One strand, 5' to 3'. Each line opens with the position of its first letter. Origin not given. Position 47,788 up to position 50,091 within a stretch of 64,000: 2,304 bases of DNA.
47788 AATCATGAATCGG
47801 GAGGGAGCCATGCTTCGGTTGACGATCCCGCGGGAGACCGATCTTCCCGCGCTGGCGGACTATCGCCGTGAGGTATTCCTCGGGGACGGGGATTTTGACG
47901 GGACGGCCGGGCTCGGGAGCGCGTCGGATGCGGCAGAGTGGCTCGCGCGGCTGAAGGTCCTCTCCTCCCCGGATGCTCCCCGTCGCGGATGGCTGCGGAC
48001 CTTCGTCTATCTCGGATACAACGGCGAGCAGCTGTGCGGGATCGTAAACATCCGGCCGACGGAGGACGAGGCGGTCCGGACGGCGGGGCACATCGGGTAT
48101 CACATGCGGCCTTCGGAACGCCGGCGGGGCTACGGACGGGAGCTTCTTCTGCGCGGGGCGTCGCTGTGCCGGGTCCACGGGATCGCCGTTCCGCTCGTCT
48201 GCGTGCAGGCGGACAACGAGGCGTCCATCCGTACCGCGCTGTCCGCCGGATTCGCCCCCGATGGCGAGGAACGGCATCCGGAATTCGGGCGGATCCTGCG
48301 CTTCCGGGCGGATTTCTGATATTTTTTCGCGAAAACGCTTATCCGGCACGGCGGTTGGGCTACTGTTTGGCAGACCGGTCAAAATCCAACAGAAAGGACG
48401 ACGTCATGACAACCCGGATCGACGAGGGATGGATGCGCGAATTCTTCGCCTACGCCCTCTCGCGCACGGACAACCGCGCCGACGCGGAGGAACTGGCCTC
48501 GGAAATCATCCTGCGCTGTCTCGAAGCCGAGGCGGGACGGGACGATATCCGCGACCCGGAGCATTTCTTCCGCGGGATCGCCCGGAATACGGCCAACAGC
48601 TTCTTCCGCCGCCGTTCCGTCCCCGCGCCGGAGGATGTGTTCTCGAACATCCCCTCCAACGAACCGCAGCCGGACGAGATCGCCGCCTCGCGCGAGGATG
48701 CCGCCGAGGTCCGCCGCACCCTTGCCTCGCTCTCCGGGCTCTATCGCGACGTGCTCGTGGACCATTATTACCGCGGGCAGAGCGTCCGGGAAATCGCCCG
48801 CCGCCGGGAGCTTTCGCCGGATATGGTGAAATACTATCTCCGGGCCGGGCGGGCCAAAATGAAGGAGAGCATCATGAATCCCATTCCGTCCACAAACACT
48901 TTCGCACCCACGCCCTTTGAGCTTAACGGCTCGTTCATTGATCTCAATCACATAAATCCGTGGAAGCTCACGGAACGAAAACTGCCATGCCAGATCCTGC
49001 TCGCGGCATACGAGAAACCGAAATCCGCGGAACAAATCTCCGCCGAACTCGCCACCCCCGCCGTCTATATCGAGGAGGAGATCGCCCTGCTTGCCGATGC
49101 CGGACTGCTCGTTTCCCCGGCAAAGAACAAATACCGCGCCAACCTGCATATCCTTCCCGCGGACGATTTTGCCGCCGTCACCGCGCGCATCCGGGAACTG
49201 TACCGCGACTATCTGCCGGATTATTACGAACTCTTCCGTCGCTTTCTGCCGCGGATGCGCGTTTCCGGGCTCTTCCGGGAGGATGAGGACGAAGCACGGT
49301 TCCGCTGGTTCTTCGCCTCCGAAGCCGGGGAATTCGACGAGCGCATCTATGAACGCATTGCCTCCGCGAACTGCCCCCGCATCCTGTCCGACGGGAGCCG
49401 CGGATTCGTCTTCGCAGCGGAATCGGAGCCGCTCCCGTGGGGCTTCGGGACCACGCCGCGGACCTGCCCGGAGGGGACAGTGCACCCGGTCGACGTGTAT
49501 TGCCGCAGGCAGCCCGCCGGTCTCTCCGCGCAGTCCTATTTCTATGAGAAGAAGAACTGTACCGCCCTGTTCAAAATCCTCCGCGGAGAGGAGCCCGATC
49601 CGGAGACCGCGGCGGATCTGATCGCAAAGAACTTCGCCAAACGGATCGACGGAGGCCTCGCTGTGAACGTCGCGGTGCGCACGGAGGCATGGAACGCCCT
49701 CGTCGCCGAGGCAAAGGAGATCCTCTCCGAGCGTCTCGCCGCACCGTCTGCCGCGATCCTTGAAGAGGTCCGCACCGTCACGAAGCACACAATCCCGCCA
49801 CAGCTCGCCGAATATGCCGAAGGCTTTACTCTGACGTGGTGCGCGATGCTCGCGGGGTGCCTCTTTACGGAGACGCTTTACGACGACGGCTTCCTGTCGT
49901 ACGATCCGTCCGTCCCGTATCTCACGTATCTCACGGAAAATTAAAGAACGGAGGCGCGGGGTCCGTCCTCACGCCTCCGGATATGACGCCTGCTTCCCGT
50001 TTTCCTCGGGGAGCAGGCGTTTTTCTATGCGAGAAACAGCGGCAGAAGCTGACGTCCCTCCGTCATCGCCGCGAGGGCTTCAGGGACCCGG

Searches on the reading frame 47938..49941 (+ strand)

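Call 85: search_protein_families(library=pfam, proteins=[window:47938-49941:+], max_evalue=0.0001)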
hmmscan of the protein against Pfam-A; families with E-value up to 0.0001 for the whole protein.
window:47938-49941:+ (668 aa): 2 families
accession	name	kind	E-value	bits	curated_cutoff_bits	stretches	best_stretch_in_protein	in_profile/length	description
PF08281.18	Sigma70_r4_2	-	1.2e-07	31.7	25.7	1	257-308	3-54/54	Sigma-70, region 4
PF04542.20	Sigma70_r2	-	6.6e-06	26.3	24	1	167-227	7-69/71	Sigma-70 region 2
